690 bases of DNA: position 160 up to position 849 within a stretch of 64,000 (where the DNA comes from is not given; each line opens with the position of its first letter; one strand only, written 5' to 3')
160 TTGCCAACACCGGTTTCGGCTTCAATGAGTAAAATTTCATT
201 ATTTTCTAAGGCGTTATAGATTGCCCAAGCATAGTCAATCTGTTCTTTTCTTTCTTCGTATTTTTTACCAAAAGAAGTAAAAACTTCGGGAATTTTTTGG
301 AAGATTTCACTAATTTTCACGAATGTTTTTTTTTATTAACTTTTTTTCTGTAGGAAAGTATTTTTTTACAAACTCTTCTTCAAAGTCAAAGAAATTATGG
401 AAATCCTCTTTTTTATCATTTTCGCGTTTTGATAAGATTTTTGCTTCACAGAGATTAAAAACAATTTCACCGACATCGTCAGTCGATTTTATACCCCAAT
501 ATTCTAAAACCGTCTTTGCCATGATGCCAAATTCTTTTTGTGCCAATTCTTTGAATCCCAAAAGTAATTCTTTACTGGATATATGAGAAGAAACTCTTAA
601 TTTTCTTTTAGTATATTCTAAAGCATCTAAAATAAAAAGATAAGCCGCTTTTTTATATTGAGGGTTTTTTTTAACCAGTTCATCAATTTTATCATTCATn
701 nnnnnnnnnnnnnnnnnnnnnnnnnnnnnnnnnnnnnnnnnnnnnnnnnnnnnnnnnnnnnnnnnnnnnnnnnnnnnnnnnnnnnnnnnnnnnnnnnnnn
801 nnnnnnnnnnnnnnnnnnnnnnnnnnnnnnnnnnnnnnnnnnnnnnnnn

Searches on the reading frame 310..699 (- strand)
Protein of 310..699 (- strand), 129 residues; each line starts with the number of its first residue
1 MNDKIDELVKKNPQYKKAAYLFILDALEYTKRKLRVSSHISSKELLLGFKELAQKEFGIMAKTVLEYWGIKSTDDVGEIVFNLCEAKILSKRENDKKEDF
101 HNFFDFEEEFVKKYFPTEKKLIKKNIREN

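Call 38: search_protein_families(library=ncbifam, proteins=[window:310-699:-], max_evalue=0.0001)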
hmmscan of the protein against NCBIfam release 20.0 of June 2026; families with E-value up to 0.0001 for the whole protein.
window:310-699:- (129 aa): 1 family
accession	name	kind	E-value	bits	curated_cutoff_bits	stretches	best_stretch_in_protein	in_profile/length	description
TIGR04138.1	Plancto_Ver_chp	hypoth_equivalog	3e-40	137.1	60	1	5-119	2-122/123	Minf_1886 family protein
